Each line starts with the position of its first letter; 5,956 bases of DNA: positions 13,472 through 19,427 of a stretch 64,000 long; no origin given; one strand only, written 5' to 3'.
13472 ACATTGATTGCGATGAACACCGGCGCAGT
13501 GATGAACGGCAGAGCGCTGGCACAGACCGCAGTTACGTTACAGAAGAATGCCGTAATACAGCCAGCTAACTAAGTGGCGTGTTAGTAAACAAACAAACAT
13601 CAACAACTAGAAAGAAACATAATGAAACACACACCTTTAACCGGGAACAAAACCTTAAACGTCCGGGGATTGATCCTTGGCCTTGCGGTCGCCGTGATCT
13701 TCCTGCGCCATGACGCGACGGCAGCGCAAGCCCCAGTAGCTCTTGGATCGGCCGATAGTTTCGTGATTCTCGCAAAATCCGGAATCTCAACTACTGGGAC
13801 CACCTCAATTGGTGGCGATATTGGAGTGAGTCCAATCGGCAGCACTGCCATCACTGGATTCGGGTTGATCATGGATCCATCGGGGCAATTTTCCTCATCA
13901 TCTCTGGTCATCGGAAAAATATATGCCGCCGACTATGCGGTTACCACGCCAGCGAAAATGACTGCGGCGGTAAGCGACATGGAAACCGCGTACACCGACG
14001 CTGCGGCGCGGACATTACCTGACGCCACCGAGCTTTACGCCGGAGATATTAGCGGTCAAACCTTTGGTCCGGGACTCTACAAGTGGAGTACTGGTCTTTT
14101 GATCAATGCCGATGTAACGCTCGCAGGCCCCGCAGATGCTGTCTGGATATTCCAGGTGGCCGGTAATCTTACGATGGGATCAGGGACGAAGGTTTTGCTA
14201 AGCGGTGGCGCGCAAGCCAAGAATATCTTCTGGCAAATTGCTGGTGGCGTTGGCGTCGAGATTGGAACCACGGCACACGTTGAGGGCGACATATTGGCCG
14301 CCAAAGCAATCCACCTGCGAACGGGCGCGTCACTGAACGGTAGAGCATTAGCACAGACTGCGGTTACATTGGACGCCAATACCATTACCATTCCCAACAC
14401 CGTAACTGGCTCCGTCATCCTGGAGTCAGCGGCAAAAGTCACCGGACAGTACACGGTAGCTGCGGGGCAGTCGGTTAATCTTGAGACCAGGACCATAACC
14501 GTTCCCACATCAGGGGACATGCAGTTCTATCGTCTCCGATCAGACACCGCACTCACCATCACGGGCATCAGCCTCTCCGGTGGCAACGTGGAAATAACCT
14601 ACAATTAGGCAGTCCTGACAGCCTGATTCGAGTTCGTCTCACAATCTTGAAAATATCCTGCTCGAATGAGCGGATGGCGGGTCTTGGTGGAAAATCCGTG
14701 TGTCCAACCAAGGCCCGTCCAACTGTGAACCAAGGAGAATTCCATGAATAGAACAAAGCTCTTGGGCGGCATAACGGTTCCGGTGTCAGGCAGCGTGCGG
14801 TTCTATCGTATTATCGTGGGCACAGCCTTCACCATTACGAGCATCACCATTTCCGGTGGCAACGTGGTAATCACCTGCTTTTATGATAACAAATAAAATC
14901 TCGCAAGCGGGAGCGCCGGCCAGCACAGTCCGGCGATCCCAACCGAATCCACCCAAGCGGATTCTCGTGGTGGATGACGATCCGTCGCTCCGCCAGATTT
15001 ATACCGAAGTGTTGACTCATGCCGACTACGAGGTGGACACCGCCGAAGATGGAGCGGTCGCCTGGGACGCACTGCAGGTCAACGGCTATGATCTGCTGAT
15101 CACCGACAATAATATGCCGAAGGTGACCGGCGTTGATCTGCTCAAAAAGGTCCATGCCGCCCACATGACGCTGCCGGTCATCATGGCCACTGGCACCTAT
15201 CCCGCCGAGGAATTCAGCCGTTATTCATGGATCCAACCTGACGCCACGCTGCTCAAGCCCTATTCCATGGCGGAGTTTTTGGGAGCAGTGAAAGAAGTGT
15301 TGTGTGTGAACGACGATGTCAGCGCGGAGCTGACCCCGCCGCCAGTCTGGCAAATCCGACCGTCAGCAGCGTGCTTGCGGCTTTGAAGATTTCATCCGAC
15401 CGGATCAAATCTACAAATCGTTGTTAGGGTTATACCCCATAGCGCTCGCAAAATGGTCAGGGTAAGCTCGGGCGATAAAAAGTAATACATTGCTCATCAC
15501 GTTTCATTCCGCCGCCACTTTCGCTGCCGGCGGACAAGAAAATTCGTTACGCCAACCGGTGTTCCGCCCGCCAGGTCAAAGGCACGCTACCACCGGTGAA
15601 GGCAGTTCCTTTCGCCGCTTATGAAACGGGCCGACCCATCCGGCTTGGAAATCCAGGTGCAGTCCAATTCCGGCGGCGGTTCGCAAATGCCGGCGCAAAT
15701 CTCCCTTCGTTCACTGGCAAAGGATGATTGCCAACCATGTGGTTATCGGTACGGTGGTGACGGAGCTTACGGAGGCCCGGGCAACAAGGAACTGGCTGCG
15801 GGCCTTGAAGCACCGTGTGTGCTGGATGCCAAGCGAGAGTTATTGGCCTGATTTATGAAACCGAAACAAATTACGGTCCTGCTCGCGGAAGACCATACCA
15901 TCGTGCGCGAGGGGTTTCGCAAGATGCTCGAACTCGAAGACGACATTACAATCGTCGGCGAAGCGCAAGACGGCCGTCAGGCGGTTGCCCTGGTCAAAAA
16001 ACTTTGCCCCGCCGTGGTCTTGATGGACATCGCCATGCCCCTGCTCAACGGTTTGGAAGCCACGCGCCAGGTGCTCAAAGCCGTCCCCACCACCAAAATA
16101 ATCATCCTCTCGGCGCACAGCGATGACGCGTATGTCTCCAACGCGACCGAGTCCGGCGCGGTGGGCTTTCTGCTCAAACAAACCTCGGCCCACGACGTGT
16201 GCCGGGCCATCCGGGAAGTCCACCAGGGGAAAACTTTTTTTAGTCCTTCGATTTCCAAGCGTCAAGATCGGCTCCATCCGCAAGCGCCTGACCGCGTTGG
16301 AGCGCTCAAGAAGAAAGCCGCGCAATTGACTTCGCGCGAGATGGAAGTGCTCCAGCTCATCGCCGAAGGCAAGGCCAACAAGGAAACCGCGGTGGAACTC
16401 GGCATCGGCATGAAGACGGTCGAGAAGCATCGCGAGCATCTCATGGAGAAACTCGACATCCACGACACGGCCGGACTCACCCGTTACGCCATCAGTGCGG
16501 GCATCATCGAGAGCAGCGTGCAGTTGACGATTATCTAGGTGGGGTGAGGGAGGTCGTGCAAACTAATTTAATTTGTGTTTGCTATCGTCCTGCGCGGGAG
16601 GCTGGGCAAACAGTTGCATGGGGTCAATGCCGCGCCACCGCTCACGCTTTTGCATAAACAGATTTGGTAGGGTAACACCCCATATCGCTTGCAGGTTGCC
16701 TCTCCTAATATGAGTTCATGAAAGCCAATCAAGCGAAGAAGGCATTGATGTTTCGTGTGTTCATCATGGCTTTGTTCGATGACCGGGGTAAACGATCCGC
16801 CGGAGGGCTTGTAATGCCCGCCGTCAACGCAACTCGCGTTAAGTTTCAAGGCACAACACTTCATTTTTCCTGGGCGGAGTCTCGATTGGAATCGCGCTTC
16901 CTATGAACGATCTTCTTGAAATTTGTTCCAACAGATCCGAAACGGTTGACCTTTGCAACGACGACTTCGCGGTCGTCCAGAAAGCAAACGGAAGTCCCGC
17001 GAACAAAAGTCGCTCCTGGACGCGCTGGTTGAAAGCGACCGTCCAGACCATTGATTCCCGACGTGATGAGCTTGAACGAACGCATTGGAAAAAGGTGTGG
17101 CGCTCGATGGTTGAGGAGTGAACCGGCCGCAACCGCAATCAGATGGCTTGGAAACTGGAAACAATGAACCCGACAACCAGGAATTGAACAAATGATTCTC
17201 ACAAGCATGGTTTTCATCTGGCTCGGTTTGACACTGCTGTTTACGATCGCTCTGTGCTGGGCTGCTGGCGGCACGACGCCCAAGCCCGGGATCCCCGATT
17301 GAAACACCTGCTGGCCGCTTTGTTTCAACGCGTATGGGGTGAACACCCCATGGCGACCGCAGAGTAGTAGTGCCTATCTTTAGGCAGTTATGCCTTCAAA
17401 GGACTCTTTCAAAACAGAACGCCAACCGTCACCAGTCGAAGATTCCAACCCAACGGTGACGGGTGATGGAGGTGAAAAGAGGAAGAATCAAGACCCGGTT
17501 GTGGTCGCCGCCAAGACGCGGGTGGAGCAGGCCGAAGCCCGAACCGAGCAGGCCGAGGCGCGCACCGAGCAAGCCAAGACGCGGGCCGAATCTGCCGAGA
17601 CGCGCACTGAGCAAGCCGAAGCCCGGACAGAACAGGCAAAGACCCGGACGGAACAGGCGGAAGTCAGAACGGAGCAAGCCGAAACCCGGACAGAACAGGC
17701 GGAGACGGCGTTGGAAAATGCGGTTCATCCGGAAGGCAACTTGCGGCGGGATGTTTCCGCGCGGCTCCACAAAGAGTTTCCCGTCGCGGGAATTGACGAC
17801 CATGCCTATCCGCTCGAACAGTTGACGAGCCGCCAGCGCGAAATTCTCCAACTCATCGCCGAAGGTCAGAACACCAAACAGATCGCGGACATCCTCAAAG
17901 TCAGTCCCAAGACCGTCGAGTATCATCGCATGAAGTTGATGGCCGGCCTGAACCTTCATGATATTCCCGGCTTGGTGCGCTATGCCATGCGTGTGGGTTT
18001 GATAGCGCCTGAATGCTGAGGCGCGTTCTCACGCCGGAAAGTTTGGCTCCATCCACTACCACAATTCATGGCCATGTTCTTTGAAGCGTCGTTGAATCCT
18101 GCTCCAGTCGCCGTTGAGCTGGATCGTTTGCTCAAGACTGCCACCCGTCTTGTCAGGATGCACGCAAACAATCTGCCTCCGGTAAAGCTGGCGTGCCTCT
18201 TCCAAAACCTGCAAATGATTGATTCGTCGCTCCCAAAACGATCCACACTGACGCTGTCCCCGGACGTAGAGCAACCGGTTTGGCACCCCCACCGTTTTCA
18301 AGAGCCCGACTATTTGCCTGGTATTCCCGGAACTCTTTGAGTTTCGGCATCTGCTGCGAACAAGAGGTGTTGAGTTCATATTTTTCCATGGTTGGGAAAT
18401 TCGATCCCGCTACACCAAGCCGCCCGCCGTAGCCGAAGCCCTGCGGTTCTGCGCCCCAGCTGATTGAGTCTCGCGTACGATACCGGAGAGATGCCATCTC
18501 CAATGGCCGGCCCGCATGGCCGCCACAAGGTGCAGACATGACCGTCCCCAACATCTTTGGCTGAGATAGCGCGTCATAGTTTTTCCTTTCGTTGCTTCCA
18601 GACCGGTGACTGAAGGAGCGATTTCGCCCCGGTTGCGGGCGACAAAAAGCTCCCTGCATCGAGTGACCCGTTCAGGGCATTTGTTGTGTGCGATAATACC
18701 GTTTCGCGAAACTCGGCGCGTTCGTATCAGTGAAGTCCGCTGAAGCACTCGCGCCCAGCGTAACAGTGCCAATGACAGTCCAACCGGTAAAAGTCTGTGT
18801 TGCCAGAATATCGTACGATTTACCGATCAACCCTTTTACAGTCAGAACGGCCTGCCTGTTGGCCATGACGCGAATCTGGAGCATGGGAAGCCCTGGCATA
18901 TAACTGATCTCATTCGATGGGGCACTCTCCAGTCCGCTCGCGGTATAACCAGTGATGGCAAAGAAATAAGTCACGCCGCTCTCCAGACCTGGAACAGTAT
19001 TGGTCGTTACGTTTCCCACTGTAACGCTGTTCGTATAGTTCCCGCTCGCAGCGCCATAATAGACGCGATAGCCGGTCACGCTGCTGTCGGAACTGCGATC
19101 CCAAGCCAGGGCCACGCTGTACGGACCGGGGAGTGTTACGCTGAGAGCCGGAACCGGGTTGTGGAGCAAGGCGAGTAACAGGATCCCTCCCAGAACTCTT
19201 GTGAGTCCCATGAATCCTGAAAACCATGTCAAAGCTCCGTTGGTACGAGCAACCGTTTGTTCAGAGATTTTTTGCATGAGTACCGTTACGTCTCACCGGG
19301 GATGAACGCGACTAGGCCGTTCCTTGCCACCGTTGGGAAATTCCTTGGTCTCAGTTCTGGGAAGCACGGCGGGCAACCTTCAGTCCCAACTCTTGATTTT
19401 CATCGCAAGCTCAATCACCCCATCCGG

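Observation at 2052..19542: A conserved box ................(A/G)GC marks at least eight upstream regions in the first 20 kb and is absent (as a complete site) from the other 44 kb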

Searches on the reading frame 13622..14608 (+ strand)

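Call 7: search_protein_families(library=pfam, proteins=[window:13622-14608:+], max_evalue=0.01)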
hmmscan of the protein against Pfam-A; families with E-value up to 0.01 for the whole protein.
window:13622-14608:+ (328 aa): 1 family
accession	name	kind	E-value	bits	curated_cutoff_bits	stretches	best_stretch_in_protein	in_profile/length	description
PF11999.13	Ice_binding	-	3e-74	249.6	28.7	1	49-256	1-208/208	Ice-binding-like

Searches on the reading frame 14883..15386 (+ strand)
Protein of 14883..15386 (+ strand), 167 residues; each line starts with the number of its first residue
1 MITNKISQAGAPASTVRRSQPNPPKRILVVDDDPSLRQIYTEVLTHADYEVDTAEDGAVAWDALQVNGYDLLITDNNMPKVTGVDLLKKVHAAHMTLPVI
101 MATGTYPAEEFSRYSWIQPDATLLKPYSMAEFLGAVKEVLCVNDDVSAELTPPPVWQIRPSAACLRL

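Call 7: search_protein_families(library=pfam, proteins=[window:14883-15386:+], max_evalue=0.01)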
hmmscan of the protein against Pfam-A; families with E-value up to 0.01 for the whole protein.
window:14883-15386:+ (167 aa): 2 families
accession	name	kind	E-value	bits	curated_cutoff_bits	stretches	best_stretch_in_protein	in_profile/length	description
PF00072.30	Response_reg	-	7.7e-23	81.2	30.2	1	27-136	1-110/111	Response regulator receiver domain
PF06490.17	FleQ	-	0.006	17.3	22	1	26-105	1-78/108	Flagellar regulatory protein FleQ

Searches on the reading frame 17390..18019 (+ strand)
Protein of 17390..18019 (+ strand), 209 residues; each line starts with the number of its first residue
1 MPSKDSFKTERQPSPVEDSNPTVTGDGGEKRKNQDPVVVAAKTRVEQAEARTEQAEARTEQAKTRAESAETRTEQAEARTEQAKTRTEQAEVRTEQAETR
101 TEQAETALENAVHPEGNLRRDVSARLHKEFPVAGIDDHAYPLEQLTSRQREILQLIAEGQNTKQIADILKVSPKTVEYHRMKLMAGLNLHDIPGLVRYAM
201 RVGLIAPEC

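Call 7: search_protein_families(library=pfam, proteins=[window:17390-18019:+], max_evalue=0.01)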
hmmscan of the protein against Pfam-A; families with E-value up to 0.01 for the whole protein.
window:17390-18019:+ (209 aa): 11 families
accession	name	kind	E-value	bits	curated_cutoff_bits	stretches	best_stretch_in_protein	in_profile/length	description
PF00196.25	GerE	-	3.7e-18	65.3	23.5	1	144-199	2-57/57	Bacterial regulatory proteins, luxR family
PF08281.18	Sigma70_r4_2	-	2.1e-07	30.9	25.7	1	142-181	8-48/54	Sigma-70, region 4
PF13384.12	HTH_23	-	3.2e-05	24.1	24.6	1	149-177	7-35/50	Homeodomain-like domain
PF02796.21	HTH_7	-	4.2e-05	24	23.8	1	147-176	8-38/45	Helix-turn-helix domain of resolvase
PF13936.12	HTH_38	-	0.00011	22.2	27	1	144-179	4-40/44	Helix-turn-helix domain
PF04545.22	Sigma70_r4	-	0.00053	19.9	24.1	1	142-176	2-37/50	Sigma-70, region 4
PF13518.12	HTH_28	-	0.0012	19.3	25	1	149-182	2-35/52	Helix-turn-helix domain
PF01022.26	HTH_5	-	0.0013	19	22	1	147-179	2-35/47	Bacterial regulatory protein, arsR family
PF13551.12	HTH_29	-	0.0017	18.8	28.1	1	151-176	3-29/64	Winged helix-turn helix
PF12840.13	HTH_20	-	0.0017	18.7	27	1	150-179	7-38/51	Helix-turn-helix domain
PF00261.25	Tropomyosin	-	0.004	17.1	38.6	1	41-111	18-91/242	Tropomyosin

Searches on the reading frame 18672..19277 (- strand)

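Call 7: search_protein_families(library=pfam, proteins=[window:18672-19277:-], max_evalue=0.01)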
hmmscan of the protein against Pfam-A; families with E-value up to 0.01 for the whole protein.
window:18672-19277:- (201 aa): 1 family
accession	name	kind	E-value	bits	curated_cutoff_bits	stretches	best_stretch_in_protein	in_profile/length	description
PF00041.27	fn3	-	6e-09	36.4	25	1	42-124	3-81/84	Fibronectin type III domain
